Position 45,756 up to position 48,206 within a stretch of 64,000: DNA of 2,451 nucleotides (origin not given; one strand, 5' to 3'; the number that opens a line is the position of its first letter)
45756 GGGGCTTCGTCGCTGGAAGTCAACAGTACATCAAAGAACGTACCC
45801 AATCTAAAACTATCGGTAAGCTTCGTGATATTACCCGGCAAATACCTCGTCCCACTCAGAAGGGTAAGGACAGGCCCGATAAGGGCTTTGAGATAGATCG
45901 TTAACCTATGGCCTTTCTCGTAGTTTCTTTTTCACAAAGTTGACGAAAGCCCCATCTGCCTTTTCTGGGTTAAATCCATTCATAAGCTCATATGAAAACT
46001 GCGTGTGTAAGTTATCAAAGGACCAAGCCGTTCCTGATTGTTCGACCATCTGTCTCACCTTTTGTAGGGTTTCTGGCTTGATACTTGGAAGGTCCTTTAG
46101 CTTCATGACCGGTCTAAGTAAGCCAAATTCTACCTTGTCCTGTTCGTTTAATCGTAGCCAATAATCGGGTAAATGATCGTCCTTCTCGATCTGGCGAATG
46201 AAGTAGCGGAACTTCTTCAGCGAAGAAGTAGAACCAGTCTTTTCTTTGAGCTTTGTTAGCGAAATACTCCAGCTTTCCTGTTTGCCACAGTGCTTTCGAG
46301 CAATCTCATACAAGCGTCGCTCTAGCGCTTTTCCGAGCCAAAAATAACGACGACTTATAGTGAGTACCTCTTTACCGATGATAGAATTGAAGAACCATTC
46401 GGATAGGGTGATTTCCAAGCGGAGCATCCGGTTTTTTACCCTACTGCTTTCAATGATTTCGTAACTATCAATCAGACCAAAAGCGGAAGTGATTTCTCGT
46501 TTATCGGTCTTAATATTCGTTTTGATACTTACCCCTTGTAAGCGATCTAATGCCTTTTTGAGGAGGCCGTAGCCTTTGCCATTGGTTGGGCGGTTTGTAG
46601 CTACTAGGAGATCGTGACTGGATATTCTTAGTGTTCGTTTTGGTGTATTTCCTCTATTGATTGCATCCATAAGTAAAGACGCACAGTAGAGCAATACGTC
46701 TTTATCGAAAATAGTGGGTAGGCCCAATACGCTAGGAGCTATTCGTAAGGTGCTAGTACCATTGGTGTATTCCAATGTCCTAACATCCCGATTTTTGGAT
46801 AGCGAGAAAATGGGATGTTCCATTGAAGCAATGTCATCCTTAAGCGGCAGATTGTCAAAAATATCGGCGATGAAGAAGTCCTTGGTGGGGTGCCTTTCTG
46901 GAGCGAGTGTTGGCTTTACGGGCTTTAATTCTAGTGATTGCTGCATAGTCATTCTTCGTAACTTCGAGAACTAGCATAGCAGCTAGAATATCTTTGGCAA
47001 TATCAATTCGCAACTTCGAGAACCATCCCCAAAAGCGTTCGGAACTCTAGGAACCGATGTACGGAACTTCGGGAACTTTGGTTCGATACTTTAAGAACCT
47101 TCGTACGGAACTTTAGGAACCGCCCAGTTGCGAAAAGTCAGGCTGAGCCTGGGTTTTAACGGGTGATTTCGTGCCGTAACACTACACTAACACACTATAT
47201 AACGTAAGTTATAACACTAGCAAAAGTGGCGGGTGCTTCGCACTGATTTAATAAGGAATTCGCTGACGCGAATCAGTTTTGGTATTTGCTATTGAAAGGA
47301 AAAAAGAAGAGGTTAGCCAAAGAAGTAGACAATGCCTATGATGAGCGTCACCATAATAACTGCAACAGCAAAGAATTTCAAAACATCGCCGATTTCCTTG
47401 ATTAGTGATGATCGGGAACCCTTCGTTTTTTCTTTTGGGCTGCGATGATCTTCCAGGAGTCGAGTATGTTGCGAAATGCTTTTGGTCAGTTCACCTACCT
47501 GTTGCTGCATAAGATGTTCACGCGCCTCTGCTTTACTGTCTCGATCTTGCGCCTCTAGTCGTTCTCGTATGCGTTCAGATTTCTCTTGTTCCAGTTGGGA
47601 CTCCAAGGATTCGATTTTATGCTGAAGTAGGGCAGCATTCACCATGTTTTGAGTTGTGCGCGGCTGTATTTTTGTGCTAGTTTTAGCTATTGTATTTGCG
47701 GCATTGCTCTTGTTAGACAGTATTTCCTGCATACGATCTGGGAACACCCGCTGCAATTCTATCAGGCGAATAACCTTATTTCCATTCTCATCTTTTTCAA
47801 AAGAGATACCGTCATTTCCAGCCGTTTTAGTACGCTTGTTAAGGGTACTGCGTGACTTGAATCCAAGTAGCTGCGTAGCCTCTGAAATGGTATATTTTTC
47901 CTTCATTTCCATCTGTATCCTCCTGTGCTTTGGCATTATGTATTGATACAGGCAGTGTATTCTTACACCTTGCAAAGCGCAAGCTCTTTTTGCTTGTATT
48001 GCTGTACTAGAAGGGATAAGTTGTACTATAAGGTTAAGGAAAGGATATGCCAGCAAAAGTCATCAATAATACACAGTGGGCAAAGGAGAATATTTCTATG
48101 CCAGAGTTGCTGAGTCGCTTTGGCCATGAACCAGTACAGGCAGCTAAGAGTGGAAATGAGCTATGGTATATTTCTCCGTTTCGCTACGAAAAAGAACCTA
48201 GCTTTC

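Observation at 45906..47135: RepA-type initiator with upstream iterons inside an integrated element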

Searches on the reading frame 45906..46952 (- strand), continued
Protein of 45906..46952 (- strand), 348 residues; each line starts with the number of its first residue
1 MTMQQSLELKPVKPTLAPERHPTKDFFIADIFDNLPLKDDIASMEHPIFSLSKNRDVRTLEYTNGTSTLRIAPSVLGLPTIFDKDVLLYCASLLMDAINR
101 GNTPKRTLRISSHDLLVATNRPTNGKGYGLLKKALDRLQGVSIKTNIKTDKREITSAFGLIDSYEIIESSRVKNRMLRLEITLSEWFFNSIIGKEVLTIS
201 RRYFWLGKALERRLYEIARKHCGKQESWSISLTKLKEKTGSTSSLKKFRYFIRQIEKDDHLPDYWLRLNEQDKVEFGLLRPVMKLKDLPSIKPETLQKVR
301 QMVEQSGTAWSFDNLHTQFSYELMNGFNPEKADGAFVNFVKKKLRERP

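Call 27: find_related_loci(query=A1, collection=metagenome_contigs, flank=6000)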
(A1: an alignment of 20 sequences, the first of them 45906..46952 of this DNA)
Query A1 (348 aa) in metagenome_contigs; peptide patterns used: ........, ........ (x = any residue, [..] = any of these).
544 stretches matched a pattern; 410 encode a relative of the query (tblastn E <= 1e-3); the best 80 are kept; 80 distinct loci.
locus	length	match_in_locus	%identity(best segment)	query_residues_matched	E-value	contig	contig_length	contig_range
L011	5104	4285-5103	88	2-274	4e-166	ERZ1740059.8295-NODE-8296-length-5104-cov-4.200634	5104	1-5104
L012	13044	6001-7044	62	2-348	2e-146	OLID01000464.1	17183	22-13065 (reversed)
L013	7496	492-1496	64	15-344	2e-143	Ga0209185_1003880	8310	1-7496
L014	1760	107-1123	63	9-344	3e-154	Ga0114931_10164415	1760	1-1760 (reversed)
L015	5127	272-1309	61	7-348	1e-139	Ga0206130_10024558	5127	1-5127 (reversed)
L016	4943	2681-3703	60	16-348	6e-138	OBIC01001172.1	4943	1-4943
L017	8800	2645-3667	60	15-348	1e-130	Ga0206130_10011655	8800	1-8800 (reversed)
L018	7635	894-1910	56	15-346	7e-127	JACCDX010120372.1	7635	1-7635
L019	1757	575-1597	58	16-348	6e-132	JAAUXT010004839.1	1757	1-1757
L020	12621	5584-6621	54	13-348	8e-121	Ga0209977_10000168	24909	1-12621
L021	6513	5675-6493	67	7-277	6e-119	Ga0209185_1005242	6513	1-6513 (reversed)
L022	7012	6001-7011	55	13-339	2e-118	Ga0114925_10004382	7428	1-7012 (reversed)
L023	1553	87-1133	54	18-348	8e-128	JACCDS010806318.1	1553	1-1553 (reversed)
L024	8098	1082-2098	56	15-348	3e-116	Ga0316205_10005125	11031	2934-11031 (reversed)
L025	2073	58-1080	53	15-348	3e-123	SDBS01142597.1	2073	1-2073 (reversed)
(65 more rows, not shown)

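Call 41: find_encoding_contigs(protein=P0001, flank=1000, max_places=4)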
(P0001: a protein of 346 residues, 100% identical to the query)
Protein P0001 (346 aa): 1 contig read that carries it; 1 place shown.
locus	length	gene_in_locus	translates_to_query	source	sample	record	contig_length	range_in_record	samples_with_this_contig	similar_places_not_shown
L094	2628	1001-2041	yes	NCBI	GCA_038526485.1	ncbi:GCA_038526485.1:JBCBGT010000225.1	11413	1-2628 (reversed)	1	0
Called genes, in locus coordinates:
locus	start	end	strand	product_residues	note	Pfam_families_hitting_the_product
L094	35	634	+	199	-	-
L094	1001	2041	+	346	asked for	PF10134:RPA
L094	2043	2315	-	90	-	-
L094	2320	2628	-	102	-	PF12728:HTH_17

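Call 49: search_solved_structures(query=window:45906-46952:-, max_evalue=1)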
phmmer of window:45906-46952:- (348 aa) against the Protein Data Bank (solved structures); distinct sequences matched with E-value up to 1: 5.
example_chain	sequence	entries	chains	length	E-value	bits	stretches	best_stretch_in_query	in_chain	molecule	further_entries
8fn4_4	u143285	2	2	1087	0.32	13.3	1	202-237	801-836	RNA-editing substrate-binding complex protein 4 (RESC4)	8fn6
6wyz_A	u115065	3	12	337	0.52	12.6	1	38-159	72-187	Glutaminase-asparaginase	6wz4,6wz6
3pga_1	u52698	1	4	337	0.84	11.9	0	37-159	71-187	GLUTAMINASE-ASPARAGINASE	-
1djo_A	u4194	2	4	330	0.85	11.9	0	37-159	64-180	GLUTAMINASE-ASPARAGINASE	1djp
4pga_A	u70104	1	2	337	0.89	11.9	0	37-159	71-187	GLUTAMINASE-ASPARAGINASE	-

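Call 56: find_encoding_contigs(protein=P0081, flank=10000, max_places=1)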
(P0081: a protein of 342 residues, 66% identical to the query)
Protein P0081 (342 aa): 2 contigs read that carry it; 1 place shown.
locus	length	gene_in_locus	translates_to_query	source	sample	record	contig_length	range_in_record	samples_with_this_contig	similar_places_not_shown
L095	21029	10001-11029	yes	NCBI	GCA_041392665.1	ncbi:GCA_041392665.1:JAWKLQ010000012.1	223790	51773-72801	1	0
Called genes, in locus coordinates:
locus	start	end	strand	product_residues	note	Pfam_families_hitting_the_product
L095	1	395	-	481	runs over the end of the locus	PF12696:TraG-D_C (weak)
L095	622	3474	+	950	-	PF08751:TrwC, PF13245:AAA_19, PF13401:AAA_22 (faint), PF13604:AAA_30, PF01443:Viral_helicase1 (faint), PF22232:TraI_hel_assoc_N (weak)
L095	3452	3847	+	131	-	-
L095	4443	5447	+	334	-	PF01609:DDE_Tnp_1 (weak)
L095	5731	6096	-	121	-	PF00436:SSB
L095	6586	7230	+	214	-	-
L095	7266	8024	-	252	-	PF13155:Toprim_2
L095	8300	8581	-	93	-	-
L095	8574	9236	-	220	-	PF01656:CbiA, PF10609:ParA, PF13614:AAA_31 (weak)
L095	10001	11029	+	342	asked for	PF10134:RPA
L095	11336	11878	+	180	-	-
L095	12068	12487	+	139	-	-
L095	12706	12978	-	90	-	-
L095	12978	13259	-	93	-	PF12728:HTH_17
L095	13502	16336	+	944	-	PF00004:AAA (faint), PF05729:NACHT (weak), PF13599:Pentapeptide_4, PF00805:Pentapeptide, PF13576:Pentapeptide_3 (weak), PF13599:Pentapeptide_4, PF00805:Pentapeptide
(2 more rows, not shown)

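Call 64: get_annotated_region(hit=H4, flank=2000)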
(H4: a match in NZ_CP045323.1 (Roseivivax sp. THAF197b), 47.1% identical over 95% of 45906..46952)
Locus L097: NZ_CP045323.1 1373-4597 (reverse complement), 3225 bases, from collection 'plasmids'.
description: Roseivivax sp. THAF197b plasmid pTHAF197b_e, complete sequence
organism: Roseivivax sp. THAF197b (NCBI taxid 2588299)
taxonomy: Bacteria; Pseudomonadota; Alphaproteobacteria; Rhodobacterales; Roseobacteraceae; Roseivivax; Roseivivax sp. THAF197b
host: -; source: pure culture,Surface of a polyethylene microplastic particle present in tank 6 of a marine aquarium ...; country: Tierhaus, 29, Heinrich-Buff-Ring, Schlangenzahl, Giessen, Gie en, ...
typing (MOB-suite, as given by PLSDB): non-mobilizable
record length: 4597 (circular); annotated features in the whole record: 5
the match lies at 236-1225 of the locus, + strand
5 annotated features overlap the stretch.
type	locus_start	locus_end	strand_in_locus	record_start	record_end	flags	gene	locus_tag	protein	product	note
CDS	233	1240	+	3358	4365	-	-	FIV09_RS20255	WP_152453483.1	replication initiator protein A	-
CDS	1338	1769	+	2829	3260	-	-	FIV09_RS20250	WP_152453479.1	helix-turn-helix domain-containing protein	-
CDS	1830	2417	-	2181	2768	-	-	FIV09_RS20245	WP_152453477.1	biotin transporter BioY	-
CDS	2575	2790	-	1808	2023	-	-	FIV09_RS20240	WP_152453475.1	CopG family transcriptional regulator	-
CDS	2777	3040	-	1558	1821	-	-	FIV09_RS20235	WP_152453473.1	BrnT family toxin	-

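Call 65: get_annotated_region(hit=H1, flank=6000)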
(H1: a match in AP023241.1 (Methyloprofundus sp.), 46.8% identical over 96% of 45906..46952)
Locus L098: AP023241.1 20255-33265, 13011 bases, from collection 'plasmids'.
description: MAG: Methyloprofundus sp. INp10_methR40d plasmid pINp10 DNA, complete sequence
organism: Methyloprofundus sp. (NCBI taxid 2020875)
taxonomy: Bacteria; Pseudomonadota; Gammaproteobacteria; Methylococcales; Methylococcaceae; Methyloprofundus; Methyloprofundus sp.
host: -; source: biofilm metagenome,metagenomic assembly,gill tissue of Bathymodiolus japonicus; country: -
typing (MOB-suite, as given by PLSDB): non-mobilizable
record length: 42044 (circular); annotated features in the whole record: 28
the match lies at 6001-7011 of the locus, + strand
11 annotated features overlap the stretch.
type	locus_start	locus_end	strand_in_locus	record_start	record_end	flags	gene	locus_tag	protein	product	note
CDS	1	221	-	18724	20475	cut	-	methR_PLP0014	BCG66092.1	ATP-binding cassette, subfamily C, bacterial EexD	-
CDS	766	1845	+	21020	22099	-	-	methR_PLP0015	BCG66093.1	plasmid replication initiator RepB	-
CDS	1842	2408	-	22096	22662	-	-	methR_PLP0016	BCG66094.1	hypothetical protein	-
CDS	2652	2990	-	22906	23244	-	-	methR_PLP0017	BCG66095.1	hypothetical protein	-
CDS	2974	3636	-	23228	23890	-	-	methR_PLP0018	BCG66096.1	chromosome partitioning protein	-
CDS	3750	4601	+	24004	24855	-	-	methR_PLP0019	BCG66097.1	chromosome partitioning protein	-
CDS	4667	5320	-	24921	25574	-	-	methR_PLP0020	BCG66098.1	hypothetical protein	-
CDS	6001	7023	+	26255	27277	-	-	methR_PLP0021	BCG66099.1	plasmid replication initiator RepA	-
CDS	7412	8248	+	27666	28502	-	-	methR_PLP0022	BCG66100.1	plasmid replication initiator RepB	-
CDS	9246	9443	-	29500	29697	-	-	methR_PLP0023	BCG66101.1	hypothetical protein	-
CDS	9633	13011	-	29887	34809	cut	-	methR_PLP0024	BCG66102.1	hypothetical protein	-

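Call 71: predict_structure(alignment_id=A2)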
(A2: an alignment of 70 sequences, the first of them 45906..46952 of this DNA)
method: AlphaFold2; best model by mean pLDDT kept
length: 348 residues; sequences in the alignment: 70
mean_pLDDT: 72.5   pTM: 0.51
mean pLDDT of the five models: 72.5, 71.3, 69.7, 69.3, 68.7
residues with pLDDT >= 90: 88; 70-90: 136; 50-70: 55; < 50: 69
segments of 3 or more residues with pLDDT < 50: 1-3, 8-57, 145-153, 196-198
pLDDT, mean of each block of 10 residues (from residue 1): 49 38 31 34 30 46 52 57 78 80 88 81 82 81 49 55 75 65 79 55 74 83 85 90 91 92 92 92 77 96 93 94 88 96 92
secondary structure, 60 per line:
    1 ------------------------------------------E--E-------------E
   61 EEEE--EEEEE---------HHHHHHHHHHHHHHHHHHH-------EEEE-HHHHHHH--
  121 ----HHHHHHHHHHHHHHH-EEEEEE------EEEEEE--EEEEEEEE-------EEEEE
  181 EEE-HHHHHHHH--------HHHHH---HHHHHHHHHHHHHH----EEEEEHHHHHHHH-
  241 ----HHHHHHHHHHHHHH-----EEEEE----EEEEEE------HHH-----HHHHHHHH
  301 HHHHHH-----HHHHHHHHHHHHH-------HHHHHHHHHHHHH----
elements in order: E60-64 E67-71 H81-99 E107-110 H112-118 H125-139 E141-146 E153-158 E161-168 E176-183 H185-192 H201-205 H209-222 E227-231 H232-239 H245-258 E264-268 E273-278 H293-306 H312-324 H332-344

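Call 74: fold_search(model_id=the predicted structure, library=pdb)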
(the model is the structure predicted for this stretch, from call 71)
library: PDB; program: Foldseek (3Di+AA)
matches with E <= 10: 584; with E <= 0.001: 4
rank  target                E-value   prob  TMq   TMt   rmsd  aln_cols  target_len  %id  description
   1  5ubf_A                3.6e-07  1.00  0.28  0.33  11.8       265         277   12  Crystal structure of the RctB domains 2-3, RctB-155-483 (released 2017-01-11)
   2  5tbf_A                5.0e-07  1.00  0.27  0.32  13.6       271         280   11  Crystal structure of SeMet derivatives of domain2 and domain 3 of RctB (released 2017-04-12)
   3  5tbf_B                1.3e-06  1.00  0.29  0.35  13.4       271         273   12  Crystal structure of SeMet derivatives of domain2 and domain 3 of RctB (released 2017-04-12)
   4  7ur0_C                5.3e-04  0.99  0.22  0.33  13.2       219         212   13  Isoreticular, interpenetrating co-crystal of Replication Initiator Protein REPE54 and scaffold-insert duplexes (21mer  (released 2023-04-26)
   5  9z55_C                1.1e-03  0.98  0.21  0.32  13.5       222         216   13  Isoreticular co-crystal 1 with asymmetrical expanded duplex (31mer) containing insert sequence CATGAGTCAT (released 2026-02-18)
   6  7uv6_C                2.5e-03  0.98  0.23  0.35  12.7       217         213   13  Isoreticular, interpenetrating co-crystal of Replication Initiator Protein REPE54 and scaffold duplex (21mer) containi (released 2023-05-03)
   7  9yzm_C                3.7e-03  0.94  0.21  0.30  13.4       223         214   12  Isoreticular co-crystal 1 with asymmetrical expanded duplex (31mer) containing insert sequence CTAATTAGGC and loaded w (released 2026-02-18)
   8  6h24_A                1.2e-02  1.00  0.22  0.51   8.4       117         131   12  X-Ray Crystal Structure of the MSBI1.176 WH1 Domain, a Replication Protein Isolated from a Multiple Sclerosis Patient (released 2019-05-15)
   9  5loe_B                2.1e-02  0.25  0.13  0.16  17.7       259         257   12  Structure of full length Cody from Bacillus subtilis in complex with Ile (released 2017-01-11)
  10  6wjh_A                3.2e-02  0.44  0.17  0.24  16.7       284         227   10  Crystal structure of MAGE-A11 bound to the PCF11 degron (released 2020-10-14)
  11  9gc3_A                3.8e-02  0.44  0.19  0.14  16.9       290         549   11  yeast TFIIIC TauB subcomplex bound to a tRNA gene (released 2024-11-27)
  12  3h0d_B                5.4e-02  0.75  0.15  0.30  14.6       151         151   10  Crystal structure of CtsR in complex with a 26bp DNA duplex (released 2009-06-30)
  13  6h24_B                6.1e-02  0.82  0.17  0.39   9.5       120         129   13  X-Ray Crystal Structure of the MSBI1.176 WH1 Domain, a Replication Protein Isolated from a Multiple Sclerosis Patient (released 2019-05-15)
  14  6wjh_B                6.4e-02  0.30  0.17  0.24  16.9       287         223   10  Crystal structure of MAGE-A11 bound to the PCF11 degron (released 2020-10-14)
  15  1sax_A                7.6e-02  0.51  0.13  0.29  14.9       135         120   10  Three-dimensional structure of s.aureus methicillin-resistance regulating transcriptional repressor meci in complex wi (released 2004-04-27)
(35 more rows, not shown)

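Call 75: search_protein_families(library=pfam, proteins=[L021:2926-4227:+, L021:2124-2783:-, L021:1240-1731:-, L021:4356-4778:-, L021:571-909:+, L021:30-338:+], max_evalue=0.001)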
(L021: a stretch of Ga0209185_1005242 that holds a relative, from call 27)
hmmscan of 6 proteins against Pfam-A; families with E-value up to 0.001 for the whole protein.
L021:2926-4227:+ (433 aa): 0 families

L021:2124-2783:- (219 aa): 1 family
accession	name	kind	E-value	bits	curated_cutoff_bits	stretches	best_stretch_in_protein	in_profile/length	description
PF12762.13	DDE_Tnp_IS1595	-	3.3e-32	112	27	1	64-200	4-153/153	ISXO2-like transposase domain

L021:1240-1731:- (163 aa): 0 families

L021:4356-4778:- (140 aa): 2 families
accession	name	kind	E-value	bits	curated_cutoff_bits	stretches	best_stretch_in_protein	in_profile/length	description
PF05713.17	MobC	-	0.00086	20.2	23.2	0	76-99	8-33/45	Bacterial mobilisation protein (MobC)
PF21983.2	NikA-like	-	0.00086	19.8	27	0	11-85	2-71/72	Mobilization protein NikA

L021:571-909:+ (112 aa): 1 family
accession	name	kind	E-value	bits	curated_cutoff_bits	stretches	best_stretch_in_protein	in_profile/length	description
PF05973.20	Gp49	-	5.4e-05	23.6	23.9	1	31-99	7-80/90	Phage derived protein Gp49-like (DUF891)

L021:30-338:+ (102 aa): 0 families

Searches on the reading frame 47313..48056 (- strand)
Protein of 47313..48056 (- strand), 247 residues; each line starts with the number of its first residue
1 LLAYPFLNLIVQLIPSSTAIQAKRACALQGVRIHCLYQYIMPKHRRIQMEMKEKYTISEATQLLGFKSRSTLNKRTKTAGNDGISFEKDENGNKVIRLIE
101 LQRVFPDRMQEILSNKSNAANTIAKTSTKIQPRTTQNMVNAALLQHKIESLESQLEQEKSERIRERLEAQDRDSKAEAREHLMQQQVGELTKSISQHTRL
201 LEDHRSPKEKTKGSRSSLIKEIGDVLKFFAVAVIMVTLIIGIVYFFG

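Call 4: search_protein_families(library=pfam, proteins=[window:47313-48056:-], max_evalue=0.01)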
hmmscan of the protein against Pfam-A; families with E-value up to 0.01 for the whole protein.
window:47313-48056:- (247 aa): 0 families

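Call 5: search_protein_families(library=ncbifam, proteins=[window:47313-48056:-], max_evalue=0.01)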
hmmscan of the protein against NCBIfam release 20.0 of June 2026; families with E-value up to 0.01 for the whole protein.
window:47313-48056:- (247 aa): 0 families

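Call 37: search_protein_families(library=pfam, proteins=[window:47313-48056:-], max_evalue=1)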
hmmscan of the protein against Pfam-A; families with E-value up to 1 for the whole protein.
window:47313-48056:- (247 aa): 2 families
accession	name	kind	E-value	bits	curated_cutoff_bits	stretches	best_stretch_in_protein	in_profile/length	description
PF12022.14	COG2_C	-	0.012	15.7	27.3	1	108-196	83-170/300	COG complex component, COG2, C-terminal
PF16046.10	FAM76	-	0.45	10.3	28.5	1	44-204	131-282/298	FAM76 protein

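Call 89: search_protein_families(library=phrogs, proteins=[window:47313-47912:-], max_evalue=0.001)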
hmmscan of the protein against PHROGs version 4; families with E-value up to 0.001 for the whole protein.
window:47313-47912:- (199 aa): 0 families
